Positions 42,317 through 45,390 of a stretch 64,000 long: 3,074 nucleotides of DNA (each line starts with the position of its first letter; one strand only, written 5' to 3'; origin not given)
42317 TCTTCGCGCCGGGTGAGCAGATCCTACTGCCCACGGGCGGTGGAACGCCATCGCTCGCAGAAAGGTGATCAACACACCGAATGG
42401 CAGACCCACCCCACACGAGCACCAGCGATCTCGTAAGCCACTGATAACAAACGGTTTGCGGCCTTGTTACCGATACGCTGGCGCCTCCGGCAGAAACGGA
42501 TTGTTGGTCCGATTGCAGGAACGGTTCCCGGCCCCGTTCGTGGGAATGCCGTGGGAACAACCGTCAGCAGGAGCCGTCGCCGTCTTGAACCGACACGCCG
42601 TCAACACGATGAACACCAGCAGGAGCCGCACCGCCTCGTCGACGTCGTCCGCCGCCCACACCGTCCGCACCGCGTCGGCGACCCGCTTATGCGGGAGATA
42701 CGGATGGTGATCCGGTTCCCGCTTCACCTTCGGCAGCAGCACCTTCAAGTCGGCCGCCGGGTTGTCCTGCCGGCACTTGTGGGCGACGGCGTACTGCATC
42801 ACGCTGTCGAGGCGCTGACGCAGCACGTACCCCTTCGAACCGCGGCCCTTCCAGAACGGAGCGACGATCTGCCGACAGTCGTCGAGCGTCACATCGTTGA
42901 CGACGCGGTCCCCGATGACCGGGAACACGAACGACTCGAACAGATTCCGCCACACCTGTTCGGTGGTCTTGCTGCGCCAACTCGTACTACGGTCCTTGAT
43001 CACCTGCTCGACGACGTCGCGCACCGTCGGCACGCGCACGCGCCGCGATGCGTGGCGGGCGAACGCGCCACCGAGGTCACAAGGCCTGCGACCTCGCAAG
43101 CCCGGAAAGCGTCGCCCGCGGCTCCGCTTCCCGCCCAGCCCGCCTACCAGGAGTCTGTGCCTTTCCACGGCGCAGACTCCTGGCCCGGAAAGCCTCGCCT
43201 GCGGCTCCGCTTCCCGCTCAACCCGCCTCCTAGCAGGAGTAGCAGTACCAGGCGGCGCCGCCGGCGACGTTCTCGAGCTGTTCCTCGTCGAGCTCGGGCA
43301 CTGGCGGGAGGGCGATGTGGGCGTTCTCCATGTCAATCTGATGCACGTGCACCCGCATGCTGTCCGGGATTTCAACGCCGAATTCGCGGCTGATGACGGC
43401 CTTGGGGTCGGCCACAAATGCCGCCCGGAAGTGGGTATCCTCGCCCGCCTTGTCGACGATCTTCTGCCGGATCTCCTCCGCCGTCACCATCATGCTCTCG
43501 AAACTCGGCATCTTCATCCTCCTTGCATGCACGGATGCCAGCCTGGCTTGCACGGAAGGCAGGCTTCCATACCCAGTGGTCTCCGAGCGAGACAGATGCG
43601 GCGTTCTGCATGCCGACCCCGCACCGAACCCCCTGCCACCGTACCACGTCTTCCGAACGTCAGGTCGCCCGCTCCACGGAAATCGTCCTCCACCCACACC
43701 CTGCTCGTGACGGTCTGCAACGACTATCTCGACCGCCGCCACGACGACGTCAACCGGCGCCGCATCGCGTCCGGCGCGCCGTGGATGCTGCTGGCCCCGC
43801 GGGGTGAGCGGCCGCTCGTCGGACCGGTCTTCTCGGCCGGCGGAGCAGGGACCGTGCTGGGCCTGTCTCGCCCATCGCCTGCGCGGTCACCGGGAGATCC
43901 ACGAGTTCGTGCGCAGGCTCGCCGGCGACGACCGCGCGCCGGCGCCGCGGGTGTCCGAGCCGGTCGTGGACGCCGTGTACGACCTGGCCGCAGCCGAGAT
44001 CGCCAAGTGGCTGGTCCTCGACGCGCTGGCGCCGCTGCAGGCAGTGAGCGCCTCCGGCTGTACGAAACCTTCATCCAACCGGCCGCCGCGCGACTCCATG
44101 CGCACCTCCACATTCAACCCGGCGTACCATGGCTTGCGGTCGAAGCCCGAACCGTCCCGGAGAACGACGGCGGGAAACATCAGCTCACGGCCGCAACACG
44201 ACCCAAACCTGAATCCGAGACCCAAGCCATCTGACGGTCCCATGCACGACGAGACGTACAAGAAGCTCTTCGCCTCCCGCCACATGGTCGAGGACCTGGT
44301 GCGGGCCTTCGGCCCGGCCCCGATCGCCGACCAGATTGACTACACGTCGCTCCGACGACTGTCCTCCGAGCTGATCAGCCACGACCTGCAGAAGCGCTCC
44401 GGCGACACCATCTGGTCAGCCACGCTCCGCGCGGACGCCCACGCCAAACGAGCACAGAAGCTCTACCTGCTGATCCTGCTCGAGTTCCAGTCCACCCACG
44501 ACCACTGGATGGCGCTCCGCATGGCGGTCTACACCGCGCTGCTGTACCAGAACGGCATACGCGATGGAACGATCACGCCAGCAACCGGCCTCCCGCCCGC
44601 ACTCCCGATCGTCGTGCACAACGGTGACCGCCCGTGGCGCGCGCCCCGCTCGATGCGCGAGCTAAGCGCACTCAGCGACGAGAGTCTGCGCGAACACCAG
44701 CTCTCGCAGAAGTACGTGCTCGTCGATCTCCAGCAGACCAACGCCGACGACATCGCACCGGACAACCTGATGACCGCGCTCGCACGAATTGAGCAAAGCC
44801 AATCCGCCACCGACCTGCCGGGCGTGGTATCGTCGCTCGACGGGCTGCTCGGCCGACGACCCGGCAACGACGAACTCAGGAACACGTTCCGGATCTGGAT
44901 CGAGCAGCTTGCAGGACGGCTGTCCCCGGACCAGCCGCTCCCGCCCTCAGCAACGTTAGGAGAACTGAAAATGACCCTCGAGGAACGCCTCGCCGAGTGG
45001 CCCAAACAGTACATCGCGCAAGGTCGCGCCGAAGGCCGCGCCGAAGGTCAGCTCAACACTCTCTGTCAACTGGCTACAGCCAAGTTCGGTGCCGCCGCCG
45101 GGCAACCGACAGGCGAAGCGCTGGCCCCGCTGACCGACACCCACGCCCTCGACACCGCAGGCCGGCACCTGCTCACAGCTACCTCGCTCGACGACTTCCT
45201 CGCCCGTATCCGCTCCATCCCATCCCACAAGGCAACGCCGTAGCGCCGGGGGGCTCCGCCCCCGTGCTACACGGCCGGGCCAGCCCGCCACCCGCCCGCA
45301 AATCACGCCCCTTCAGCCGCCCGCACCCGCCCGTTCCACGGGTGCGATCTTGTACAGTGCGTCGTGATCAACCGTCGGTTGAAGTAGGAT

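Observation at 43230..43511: Intact NHLP-type RiPP precursor with an 8-residue Cys/Ser/aromatic core (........)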

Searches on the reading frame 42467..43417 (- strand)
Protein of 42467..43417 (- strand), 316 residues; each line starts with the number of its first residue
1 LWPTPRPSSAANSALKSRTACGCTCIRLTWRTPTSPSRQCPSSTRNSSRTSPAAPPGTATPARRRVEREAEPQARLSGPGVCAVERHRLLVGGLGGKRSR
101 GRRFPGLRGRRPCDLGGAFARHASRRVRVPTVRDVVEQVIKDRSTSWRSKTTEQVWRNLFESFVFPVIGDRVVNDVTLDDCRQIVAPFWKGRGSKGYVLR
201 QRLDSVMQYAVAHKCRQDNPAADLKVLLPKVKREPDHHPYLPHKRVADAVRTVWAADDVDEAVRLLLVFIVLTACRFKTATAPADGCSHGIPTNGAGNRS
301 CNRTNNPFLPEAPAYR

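Call 5: search_protein_families(library=ncbifam, proteins=[window:42467-43417:-], max_evalue=1)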
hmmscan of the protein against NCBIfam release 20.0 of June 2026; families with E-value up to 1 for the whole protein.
window:42467-43417:- (316 aa): 1 family
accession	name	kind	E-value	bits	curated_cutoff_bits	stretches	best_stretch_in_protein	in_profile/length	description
NF007246.0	PRK09692.1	domain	5.7e-06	25.2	434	1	123-278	98-250/413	integrase domain-containing protein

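Call 6: search_protein_families(library=pfam, proteins=[window:42467-43417:-], max_evalue=1)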
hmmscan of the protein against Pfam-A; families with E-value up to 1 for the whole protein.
window:42467-43417:- (316 aa): 1 family
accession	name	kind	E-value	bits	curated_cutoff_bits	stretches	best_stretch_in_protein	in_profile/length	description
PF22022.2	Phage_int_M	-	4.7e-17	62.4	27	1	133-225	2-94/96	Phage integrase central domain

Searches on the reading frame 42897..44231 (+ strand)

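Call 5: search_protein_families(library=ncbifam, proteins=[window:42897-44231:+], max_evalue=1)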
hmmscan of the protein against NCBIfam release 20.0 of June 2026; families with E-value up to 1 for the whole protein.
window:42897-44231:+ (445 aa): 0 families

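Call 6: search_protein_families(library=pfam, proteins=[window:42897-44231:+], max_evalue=1)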
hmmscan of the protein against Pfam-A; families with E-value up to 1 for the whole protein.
window:42897-44231:+ (445 aa): 1 family
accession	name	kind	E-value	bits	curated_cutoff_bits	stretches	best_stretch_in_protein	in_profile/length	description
PF15621.11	PROL5-SMR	-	0.5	11.1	25.3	1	29-99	8-79/115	Proline-rich submaxillary gland androgen-regulated family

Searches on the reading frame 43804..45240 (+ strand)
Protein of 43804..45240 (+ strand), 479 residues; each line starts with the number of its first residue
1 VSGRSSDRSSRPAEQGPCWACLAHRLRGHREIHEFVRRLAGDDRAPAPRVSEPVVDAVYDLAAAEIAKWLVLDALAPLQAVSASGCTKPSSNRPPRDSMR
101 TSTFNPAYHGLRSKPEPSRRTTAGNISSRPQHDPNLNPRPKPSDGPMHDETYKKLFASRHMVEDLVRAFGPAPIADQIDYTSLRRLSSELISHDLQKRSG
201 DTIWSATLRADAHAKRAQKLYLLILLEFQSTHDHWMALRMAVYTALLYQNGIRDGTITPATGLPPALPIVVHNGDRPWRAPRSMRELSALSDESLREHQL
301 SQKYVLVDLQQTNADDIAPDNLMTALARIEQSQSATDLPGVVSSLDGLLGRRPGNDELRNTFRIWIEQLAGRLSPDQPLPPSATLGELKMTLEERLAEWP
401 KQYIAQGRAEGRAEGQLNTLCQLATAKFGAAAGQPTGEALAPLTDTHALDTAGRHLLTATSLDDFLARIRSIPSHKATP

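Call 5: search_protein_families(library=ncbifam, proteins=[window:43804-45240:+], max_evalue=1)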
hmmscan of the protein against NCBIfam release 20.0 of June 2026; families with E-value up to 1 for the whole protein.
window:43804-45240:+ (479 aa): 4 families
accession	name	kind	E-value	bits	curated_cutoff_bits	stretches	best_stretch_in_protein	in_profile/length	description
NF007361.0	PRK09857.1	equivalog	2.2e-13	50.3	583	1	147-357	9-207/292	recombination-promoting nuclease RpnA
TIGR03882.1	cyclo_dehyd_2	equivalog_domain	2.9e-11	43.9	36.9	1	14-73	22-82/164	TOMM precursor leader peptide-binding protein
NF007418.0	PRK09956.1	equivalog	9.8e-09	34.7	583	1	147-368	9-218/308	ISNCY family transposase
TIGR01784.1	T_den_put_tspse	subfamily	7.6e-05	22.7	52.1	1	147-254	1-97/273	Rpn family recombination-promoting nuclease/putative transposase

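Call 6: search_protein_families(library=pfam, proteins=[window:43804-45240:+], max_evalue=1)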
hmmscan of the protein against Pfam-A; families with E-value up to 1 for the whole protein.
window:43804-45240:+ (479 aa): 1 family
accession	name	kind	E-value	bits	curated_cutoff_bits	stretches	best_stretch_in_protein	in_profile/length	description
PF04754.18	Transposase_31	-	3e-24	86.2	21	1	148-351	3-194/203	Putative transposase, YhgA-like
